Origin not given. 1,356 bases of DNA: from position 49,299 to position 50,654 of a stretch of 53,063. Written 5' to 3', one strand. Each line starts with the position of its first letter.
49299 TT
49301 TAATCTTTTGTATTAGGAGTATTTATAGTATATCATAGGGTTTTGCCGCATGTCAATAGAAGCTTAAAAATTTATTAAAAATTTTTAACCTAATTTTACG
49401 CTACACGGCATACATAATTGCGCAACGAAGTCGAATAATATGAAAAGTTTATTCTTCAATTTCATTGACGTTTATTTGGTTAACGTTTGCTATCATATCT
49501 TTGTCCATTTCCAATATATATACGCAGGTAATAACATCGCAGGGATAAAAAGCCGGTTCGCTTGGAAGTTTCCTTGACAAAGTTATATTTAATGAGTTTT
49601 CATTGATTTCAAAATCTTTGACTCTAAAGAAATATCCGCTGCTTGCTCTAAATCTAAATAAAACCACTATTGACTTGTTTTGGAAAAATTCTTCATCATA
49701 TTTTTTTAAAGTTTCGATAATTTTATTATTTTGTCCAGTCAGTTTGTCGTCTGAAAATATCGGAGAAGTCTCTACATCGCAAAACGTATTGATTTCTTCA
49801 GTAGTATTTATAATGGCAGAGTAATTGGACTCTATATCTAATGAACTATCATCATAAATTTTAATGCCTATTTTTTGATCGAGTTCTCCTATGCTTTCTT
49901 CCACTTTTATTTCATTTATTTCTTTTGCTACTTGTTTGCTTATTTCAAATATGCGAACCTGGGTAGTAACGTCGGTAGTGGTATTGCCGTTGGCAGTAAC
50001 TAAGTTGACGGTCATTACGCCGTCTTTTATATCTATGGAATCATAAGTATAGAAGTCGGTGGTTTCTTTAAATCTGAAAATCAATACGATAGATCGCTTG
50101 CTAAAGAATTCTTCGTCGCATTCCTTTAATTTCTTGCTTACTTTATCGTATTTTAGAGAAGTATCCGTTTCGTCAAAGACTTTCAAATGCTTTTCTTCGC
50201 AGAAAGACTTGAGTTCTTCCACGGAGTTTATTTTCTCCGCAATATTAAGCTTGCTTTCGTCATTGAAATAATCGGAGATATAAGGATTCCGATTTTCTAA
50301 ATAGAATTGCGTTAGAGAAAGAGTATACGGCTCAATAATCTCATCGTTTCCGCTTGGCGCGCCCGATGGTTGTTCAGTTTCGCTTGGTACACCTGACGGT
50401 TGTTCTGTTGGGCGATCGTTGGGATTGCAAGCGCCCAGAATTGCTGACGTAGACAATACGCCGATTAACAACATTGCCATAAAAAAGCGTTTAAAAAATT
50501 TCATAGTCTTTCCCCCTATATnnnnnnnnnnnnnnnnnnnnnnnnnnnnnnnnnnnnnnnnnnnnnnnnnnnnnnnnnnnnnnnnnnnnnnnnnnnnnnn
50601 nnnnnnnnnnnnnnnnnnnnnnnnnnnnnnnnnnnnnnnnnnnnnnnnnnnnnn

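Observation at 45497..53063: Five tandem lipoprotein paralogs feeding into the S8-Hint protease: possible dentilisin-like (PrcB/PrtP-type) surface protease system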

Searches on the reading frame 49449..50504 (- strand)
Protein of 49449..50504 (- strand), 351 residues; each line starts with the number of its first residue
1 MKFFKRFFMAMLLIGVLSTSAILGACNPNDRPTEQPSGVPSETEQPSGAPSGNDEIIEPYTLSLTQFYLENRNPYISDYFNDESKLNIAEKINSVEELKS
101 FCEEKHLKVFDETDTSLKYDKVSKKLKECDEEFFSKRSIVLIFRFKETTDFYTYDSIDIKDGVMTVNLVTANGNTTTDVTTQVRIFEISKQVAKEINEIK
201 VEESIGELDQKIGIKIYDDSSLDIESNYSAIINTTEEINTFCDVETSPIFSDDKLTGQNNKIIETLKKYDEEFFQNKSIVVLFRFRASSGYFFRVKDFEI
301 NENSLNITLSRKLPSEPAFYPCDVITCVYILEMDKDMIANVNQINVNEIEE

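Call 3: search_protein_families(library=pfam, proteins=[window:49449-50504:-], max_evalue=1)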
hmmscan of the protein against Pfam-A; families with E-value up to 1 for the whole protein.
window:49449-50504:- (351 aa): 2 families
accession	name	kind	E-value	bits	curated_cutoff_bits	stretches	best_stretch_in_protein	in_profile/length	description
PF04886.17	PT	-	0.35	10.9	26.2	1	30-51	4-27/36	PT disordered repeat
PF05827.17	VAS1_LD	-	0.76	10.5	26.9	0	229-311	20-97/140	V-type proton ATPase subunit S1, luminal domain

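Call 4: search_protein_families(library=ncbifam, proteins=[window:49449-50504:-], max_evalue=1)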
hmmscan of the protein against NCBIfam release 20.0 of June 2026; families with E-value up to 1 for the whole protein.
window:49449-50504:- (351 aa): 0 families

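Call 9: find_homologous_proteins(query=window:49449-50504:-, max_evalue=0.001)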
Query window:49449-50504:- (351 aa): 14 proteins with E <= 0.001 among 2417 candidates.
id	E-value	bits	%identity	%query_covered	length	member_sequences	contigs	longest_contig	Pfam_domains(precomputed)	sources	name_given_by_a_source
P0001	5.8e-225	764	100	100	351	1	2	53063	-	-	-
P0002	6.3e-137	474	71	100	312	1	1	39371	-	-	-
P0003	4.4e-130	452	65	100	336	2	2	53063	-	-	-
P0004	6.7e-122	425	64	100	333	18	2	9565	-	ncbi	-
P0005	5.8e-120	419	63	100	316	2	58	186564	-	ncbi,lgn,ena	-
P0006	2.9e-104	367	59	100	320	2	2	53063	-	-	-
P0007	3.6e-104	367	55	100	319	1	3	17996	-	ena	-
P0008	9.9e-103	362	54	100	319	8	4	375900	-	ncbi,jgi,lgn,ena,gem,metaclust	metaclust:\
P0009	1.4e-98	348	54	100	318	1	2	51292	-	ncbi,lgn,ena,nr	ncbi:MAG: hypothetical protein K2L70_06565 [Clostridia bacterium]|nr:hypothetical protein [Clostridi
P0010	6.1e-95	336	53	100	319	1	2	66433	-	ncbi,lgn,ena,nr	ncbi:MAG: hypothetical protein K2K85_00975 [Clostridia bacterium]|nr:hypothetical protein [Clostridi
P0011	1.4e-94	335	50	99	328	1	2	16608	-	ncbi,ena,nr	ncbi:MAG: hypothetical protein K2O86_05665 [Clostridia bacterium]|nr:hypothetical protein [Clostridi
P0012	5.0e-94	333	52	100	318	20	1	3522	-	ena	-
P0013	1.8e-83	299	48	100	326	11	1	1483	-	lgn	-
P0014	1.4e-35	141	45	36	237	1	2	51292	-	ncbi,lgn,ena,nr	ncbi:MAG: hypothetical protein K2L70_06560 [Clostridia bacterium]|nr:hypothetical protein [Clostridi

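Call 11: find_encoding_contigs(protein=P0008, flank=8000, max_places=3)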
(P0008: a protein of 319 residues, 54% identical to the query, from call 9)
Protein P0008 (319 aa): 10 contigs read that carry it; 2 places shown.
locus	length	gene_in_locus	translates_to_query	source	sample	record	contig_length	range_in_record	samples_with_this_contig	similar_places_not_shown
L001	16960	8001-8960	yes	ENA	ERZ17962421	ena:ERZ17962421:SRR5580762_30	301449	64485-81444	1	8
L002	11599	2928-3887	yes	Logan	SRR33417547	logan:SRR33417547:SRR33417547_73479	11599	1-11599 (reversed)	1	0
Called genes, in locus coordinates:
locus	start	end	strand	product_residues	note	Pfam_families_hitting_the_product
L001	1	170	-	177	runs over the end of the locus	PF04542:Sigma70_r2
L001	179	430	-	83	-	PF13443:HTH_26 (weak)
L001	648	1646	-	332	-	PF21722:Gly_rich_2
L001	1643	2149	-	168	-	-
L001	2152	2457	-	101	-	-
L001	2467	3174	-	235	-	-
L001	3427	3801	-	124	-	-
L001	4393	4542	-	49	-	-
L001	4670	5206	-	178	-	PF00210:Ferritin (weak), PF02915:Rubrerythrin, PF21349:RUBY_RBDX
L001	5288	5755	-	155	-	PF00293:NUDIX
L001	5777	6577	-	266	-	PF00288:GHMP_kinases_N, PF08544:GHMP_kinases_C (faint)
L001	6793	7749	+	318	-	-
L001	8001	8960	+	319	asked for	-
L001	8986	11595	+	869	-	PF00082:Peptidase_S8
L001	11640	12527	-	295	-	PF00248:Aldo_ket_red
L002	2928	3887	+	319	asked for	-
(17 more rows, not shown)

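Call 12: find_encoding_contigs(protein=P0005, flank=8000, max_places=3)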
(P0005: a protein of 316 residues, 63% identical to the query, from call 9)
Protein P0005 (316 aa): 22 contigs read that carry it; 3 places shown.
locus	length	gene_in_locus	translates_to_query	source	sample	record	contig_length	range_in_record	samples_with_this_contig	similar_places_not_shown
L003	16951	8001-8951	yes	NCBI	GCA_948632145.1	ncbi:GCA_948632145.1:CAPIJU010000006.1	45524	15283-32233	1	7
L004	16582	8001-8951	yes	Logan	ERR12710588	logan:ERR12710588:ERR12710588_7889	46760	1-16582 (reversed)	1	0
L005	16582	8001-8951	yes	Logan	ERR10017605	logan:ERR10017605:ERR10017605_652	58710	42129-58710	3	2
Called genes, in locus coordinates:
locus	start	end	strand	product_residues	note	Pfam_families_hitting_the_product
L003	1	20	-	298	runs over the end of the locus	-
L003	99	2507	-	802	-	-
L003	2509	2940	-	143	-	-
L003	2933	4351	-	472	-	-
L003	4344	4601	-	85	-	-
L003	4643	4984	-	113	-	-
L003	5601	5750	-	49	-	-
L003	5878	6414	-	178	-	PF00210:Ferritin (weak), PF02915:Rubrerythrin, PF21349:RUBY_RBDX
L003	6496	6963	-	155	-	PF00293:NUDIX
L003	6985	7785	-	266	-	PF00288:GHMP_kinases_N, PF08544:GHMP_kinases_C (faint)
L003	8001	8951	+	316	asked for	-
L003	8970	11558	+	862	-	PF00082:Peptidase_S8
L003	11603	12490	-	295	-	PF00248:Aldo_ket_red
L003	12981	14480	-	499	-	PF12673:SipL (faint)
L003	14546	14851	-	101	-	PF06257:VEG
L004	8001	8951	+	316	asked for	-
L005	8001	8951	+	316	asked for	-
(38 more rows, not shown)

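Call 13: find_encoding_contigs(protein=P0009, flank=8000, max_places=2)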
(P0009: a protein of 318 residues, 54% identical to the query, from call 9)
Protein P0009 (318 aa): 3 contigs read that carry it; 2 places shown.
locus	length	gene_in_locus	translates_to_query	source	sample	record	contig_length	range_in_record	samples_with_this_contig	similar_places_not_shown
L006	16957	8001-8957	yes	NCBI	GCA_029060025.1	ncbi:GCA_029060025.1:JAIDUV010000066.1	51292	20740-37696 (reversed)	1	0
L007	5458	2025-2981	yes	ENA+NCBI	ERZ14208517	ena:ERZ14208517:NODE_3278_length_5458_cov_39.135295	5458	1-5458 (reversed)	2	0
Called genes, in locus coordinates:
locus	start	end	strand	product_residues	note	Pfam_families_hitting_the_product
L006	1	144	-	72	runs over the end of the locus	-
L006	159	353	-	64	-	PF13443:HTH_26 (weak), PF01381:HTH_3 (weak)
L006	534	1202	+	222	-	PF00717:Peptidase_S24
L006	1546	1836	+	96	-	-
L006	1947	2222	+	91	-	PF00589:Phage_integrase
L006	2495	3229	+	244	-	PF13676:TIR_2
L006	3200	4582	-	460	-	PF13289:SIR2_2, PF18185:STALD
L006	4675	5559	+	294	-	PF02899:Phage_int_SAM_1, PF13495:Phage_int_SAM_4 (weak), PF00589:Phage_integrase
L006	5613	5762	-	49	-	-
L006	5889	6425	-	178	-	PF00210:Ferritin (weak), PF02915:Rubrerythrin, PF21349:RUBY_RBDX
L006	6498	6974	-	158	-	PF00293:NUDIX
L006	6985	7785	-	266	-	PF00288:GHMP_kinases_N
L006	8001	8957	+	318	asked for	-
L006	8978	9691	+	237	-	-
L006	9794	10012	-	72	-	-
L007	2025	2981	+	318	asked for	-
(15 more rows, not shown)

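Call 14: find_encoding_contigs(protein=P0011, flank=8000, max_places=2)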
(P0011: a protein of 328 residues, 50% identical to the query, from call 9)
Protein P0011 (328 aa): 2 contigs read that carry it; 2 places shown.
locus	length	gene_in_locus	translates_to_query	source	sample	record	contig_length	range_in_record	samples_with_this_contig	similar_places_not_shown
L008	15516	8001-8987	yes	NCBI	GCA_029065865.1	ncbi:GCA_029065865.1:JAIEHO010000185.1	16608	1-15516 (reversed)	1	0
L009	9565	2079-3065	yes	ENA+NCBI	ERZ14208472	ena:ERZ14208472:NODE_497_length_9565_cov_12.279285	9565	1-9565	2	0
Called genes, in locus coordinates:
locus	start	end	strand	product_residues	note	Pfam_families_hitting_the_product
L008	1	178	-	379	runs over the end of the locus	PF13529:Peptidase_C39_2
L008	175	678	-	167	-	-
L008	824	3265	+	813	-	PF00133:tRNA-synt_1, PF09334:tRNA-synt_1g, PF13603:tRNA-synt_1_2, PF00133:tRNA-synt_1, PF08264:Anticodon_1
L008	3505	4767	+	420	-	PF02403:Seryl_tRNA_N, PF00587:tRNA-synt_2b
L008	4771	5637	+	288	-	PF07786:HGSNAT_cat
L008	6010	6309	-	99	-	-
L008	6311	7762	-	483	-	PF13306:LRR_5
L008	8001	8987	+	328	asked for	-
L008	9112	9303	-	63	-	-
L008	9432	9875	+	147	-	PF08667:BetR (faint), PF20317:HTH_60 (faint), PF12844:HTH_19 (faint), PF13443:HTH_26, PF01381:HTH_3 (weak), PF13443:HTH_26 (weak)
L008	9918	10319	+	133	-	PF01381:HTH_3, PF07022:Phage_CI_repr (faint), PF12844:HTH_19 (faint), PF13443:HTH_26 (weak), PF13560:HTH_31 (faint), PF13443:HTH_26 (weak), PF01381:HTH_3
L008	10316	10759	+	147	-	PF12844:HTH_19 (weak), PF13443:HTH_26, PF01381:HTH_3 (weak), PF13443:HTH_26 (weak)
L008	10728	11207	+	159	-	PF20317:HTH_60 (faint), PF13443:HTH_26 (weak), PF01381:HTH_3 (weak), PF12844:HTH_19 (weak), PF13443:HTH_26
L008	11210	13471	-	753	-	PF19732:SpoIIE_N, PF07228:SpoIIE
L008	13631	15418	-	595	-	PF01411:tRNA-synt_2c, PF07973:tRNA_SAD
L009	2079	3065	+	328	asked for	-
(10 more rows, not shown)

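Call 15: find_encoding_contigs(protein=P0010, flank=8000, max_places=2)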
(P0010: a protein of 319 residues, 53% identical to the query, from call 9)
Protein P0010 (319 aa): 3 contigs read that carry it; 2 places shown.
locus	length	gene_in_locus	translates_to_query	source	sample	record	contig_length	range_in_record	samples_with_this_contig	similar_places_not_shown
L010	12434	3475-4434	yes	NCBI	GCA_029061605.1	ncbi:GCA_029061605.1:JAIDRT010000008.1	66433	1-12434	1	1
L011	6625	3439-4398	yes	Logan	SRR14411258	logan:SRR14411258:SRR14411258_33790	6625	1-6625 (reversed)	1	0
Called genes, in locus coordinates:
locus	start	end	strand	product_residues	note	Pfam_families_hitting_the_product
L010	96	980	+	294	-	PF02899:Phage_int_SAM_1, PF13495:Phage_int_SAM_4 (weak), PF00589:Phage_integrase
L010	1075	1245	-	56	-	-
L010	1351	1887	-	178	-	PF00210:Ferritin, PF02915:Rubrerythrin, PF21349:RUBY_RBDX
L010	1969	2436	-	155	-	PF00293:NUDIX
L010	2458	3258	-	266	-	PF00288:GHMP_kinases_N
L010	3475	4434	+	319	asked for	-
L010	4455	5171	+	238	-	-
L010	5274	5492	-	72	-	-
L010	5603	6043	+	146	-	PF01381:HTH_3, PF07022:Phage_CI_repr (faint), PF08667:BetR (faint), PF12844:HTH_19 (faint), PF13443:HTH_26, PF13560:HTH_31 (weak), PF13443:HTH_26 (weak), PF01381:HTH_3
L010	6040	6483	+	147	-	PF08667:BetR (faint), PF12844:HTH_19 (faint), PF13443:HTH_26, PF01381:HTH_3 (weak), PF13443:HTH_26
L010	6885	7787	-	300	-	PF00248:Aldo_ket_red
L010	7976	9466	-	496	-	PF12673:SipL (faint)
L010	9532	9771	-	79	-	PF06257:VEG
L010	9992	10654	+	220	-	PF00072:Response_reg, PF24706:DUF7669 (faint), PF00486:Trans_reg_C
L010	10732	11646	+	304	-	PF00005:ABC_tran, PF13304:AAA_21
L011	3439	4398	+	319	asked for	-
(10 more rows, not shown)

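Call 26: predict_structure(alignment_id=A1)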
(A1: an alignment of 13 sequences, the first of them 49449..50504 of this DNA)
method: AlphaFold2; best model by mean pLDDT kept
length: 351 residues; sequences in the alignment: 13
mean_pLDDT: 73.3   pTM: 0.60
mean pLDDT of the five models: 73.3, 72.3, 72.0, 71.8, 69.4
residues with pLDDT >= 90: 97; 70-90: 114; 50-70: 93; < 50: 47
segments of 3 or more residues with pLDDT < 50: 23-54, 82-84, 256-258, 321-323
pLDDT, mean of each block of 10 residues (from residue 1): 67 61 39 31 33 57 81 59 63 94 78 66 88 95 70 85 90 58 89 94 82 74 70 91 74 53 84 94 68 78 90 62 64 91 89 69
secondary structure, 60 per line:
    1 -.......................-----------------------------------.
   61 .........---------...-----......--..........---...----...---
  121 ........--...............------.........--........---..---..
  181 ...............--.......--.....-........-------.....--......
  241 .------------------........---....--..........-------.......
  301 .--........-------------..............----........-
elements in order: H2-24 E60-69 E87-92 H95-104 H121-128 H131-136 E137-145 E152-160 E163-170 E179-189 H190-195 E198-204 H207-211 E213-220 E228-232 H235-241 H260-267 H271-274 E277-286 E294-301 E304-311 E325-334 H335-338 E343-350

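Call 31: fold_search(model_id=the predicted structure, library=pdb)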
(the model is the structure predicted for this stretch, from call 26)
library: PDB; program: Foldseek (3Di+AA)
matches with E <= 10: 349; with E <= 0.001: 0
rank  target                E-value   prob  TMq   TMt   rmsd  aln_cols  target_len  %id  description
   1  1qm4_A                7.0e-02  0.03  0.08  0.07  20.0       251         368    8  Methionine Adenosyltransferase Complexed with a L-Methionine Analogue (released 2000-09-21)
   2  2gvh_B                8.9e-02  0.03  0.08  0.10  19.1       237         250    7  Crystal structure of Acyl-CoA hydrolase (15159470) from AGROBACTERIUM TUMEFACIENS at 2.65 A resolution (released 2006-05-30)
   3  6v4v                  1.7e-01  0.10  0.08  0.18  16.5       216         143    7  The crystal structure of BonA from Acinetobacter baumannii (released 2021-06-02)
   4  8vgq_L                1.8e-01  0.08  0.12  0.18  17.2       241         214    7  CryoEM structure of GNE-1952-alkylated KRAS G12C in complex with engineered conformationally rigid Fab 2H11.4DS (released 2024-10-30)
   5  5x04_A                2.2e-01  0.04  0.11  0.13  18.1       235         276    6  12:0-ACP thioesterase from Umbellularia californica (released 2017-10-25)
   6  9noa_D                2.5e-01  0.06  0.11  0.16  18.3       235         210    8  Crystal structure of unliganded Fab MS-1805 (released 2026-03-18)
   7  1orq_A                2.5e-01  0.06  0.11  0.16  17.5       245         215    6  X-ray structure of a voltage-dependent potassium channel in complex with an Fab (released 2003-05-06)
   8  3wew                  3.0e-01  0.03  0.09  0.12  21.4       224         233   12  Crystal structure of HtdX (Rv0241c) of Mycobacterium tuberculosis at 2.4 A resolution (released 2014-07-16)
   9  5mhr_H                3.1e-01  0.05  0.11  0.18  17.4       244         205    6  T3D reovirus sigma1 complexed with 9BG5 Fab fragments (released 2017-02-15)
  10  7ock_B                3.1e-01  0.02  0.06  0.06  21.6       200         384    9  MAT in complex with SAMH (released 2021-07-21)
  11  4q0x_L                3.5e-01  0.06  0.12  0.17  18.2       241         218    7  Crystal structure of non-neutralizing antibody in complex with Epitope II of HCV E2 (released 2014-07-09)
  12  8rqf_L                4.0e-01  0.04  0.11  0.16  18.2       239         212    8  Cryo-EM structure of human NTCP-Bulevirtide complex (released 2024-03-27)
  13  6z7y_C                4.0e-01  0.04  0.10  0.16  18.5       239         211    8  Human insulin in complex with the analytical antibody OXI-005 Fab (released 2020-12-30)
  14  3b7k_A                4.0e-01  0.02  0.10  0.12  19.9       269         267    6  Human Acyl-coenzyme A thioesterase 12 (released 2007-11-13)
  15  7ley_E                4.5e-01  0.04  0.11  0.17  18.1       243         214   10  Trimeric human Arginase 1 in complex with mAb5 (released 2021-09-01)
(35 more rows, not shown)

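Call 45: fold_search(model_id=the predicted structure, library=viral)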
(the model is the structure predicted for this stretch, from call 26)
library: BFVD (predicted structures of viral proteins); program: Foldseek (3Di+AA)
matches with E <= 10: 106; with E <= 0.001: 0
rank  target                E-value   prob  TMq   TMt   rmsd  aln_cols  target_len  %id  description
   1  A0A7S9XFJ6            6.9e-02  0.21  0.12  0.20  10.8       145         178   10  Uncharacterized protein [Virus NIOZ-UU157]
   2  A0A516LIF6            1.9e-01  0.08  0.11  0.17  13.0       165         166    6  (no name in the UniProt tables at hand)
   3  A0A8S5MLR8            2.2e-01  0.02  0.10  0.09  21.4       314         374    7  Uncharacterized protein [Podoviridae sp. ctlpi2]
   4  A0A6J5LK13            2.3e-01  0.02  0.07  0.10  19.5       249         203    7  Uncharacterized protein [uncultured Caudovirales phage]
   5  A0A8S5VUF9            2.6e-01  0.03  0.09  0.09  24.4       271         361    8  Uncharacterized protein [Ackermannviridae sp.]
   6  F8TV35                4.2e-01  0.20  0.11  0.10   6.4        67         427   16  (no name in the UniProt tables at hand)
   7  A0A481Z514            5.0e-01  0.08  0.08  0.19  12.7        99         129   11  Transmembrane protein [Pithovirus LCPAC102]
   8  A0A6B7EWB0            7.2e-01  0.12  0.13  0.24   6.0        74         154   14  (no name in the UniProt tables at hand)
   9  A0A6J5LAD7            8.6e-01  0.03  0.11  0.16  19.4       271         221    9  Uncharacterized protein [uncultured Caudovirales phage]
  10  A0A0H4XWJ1            8.6e-01  0.01  0.09  0.08  21.4       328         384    5  Uncharacterized protein [Salmon gill poxvirus]
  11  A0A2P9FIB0            9.7e-01  0.02  0.09  0.15  15.3       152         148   10  (no name in the UniProt tables at hand)
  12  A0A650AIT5            1.0e+00  0.02  0.09  0.07  39.5       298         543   11  (no name in the UniProt tables at hand)
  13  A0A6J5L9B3            1.2e+00  0.04  0.10  0.16  17.3       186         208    9  Uncharacterized protein [uncultured Caudovirales phage]
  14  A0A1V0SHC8            1.4e+00  0.01  0.09  0.12  16.5       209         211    9  N-acetyltransferase [Hokovirus HKV1]
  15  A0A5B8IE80            1.6e+00  0.03  0.09  0.09  23.0       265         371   11  Uncharacterized protein [Mimiviridae sp. ChoanoV1]
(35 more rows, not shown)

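Call 55: find_related_loci(query=A1, collection=genome_contigs, flank=10000)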
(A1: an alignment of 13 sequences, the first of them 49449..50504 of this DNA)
Query A1 (351 aa) in genome_contigs; peptide patterns used: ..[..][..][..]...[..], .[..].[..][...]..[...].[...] (x = any residue, [..] = any of these).
58 stretches matched a pattern; 8 encode a relative of the query (tblastn E <= 1e-3); 7 distinct loci.
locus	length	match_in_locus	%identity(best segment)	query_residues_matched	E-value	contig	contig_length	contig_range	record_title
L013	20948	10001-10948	64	1-351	3e-126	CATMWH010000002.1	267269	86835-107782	MAG TPA_asm: uncultured Christensenella sp. isolate MGG29822_1678865761 genome assembly, contig: shHF8_26, whole genome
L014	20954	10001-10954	54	1-351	9e-110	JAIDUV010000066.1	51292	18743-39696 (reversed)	MAG: Clostridia bacterium isolate SC0369_comb_17 SC0369_comb_17_contig_66, whole genome shotgun sequence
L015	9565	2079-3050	50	1-349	5e-107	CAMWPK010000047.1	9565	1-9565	MAG TPA_asm: uncultured Clostridia bacterium isolate SRR14411350_bin.9_metawrap_v1.3_MAG genome assembly, contig: NODE.4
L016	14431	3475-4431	53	1-351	9e-106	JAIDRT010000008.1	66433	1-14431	MAG: Clostridia bacterium isolate SC0362_comb_6 SC0362_comb_6_contig_8, whole genome shotgun sequence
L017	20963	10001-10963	47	1-346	1e-92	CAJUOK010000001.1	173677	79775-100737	MAG TPA_asm: uncultured Christensenellaceae bacterium isolate MGBC165376 genome assembly, contig: MGBC165376.1, whole ge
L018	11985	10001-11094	43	1-349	2e-65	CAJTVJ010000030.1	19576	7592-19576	MAG TPA_asm: uncultured Christensenella sp. isolate MGBC114095 genome assembly, contig: MGBC114095.30, whole genome shot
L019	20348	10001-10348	27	232-351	6e-5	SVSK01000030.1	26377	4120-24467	MAG: Oscillospiraceae bacterium isolate SIG667 NODE_36625_length_26377_cov_7.336190, whole genome shotgun sequence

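Call 64: find_encoding_contigs(protein=P0002, flank=10000, max_places=2)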
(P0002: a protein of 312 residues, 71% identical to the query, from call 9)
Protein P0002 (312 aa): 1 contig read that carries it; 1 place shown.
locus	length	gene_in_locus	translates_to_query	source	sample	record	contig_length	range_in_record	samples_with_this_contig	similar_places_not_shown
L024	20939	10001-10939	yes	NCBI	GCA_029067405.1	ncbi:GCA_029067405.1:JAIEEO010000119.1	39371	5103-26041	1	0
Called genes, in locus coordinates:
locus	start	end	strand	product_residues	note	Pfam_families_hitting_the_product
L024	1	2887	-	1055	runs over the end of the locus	PF00005:ABC_tran, PF02463:SMC_N, PF02687:FtsX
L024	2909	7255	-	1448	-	-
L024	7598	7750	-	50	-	-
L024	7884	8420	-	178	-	PF00210:Ferritin, PF02915:Rubrerythrin, PF21349:RUBY_RBDX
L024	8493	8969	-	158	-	PF00293:NUDIX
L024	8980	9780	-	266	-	PF00288:GHMP_kinases_N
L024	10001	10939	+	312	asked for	-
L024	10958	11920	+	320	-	-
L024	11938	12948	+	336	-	-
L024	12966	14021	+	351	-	-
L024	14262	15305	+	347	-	-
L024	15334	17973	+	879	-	PF00082:Peptidase_S8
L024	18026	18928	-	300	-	PF00248:Aldo_ket_red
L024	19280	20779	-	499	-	PF12673:SipL (faint)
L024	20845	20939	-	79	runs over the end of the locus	PF06257:VEG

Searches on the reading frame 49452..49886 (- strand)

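Call 8: search_protein_families(library=pfam, proteins=[window:49452-49886:-], max_evalue=10)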
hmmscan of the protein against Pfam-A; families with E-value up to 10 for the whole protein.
seq(145 aa): 2 families
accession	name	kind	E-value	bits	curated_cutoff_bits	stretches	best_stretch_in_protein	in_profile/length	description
PF02171.23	Piwi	-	0.0051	16.6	28.9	1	7-96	81-173/302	Piwi domain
PF16743.10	PliI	-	0.17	12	27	1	57-101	59-102/123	Periplasmic lysozyme inhibitor of I-type lysozyme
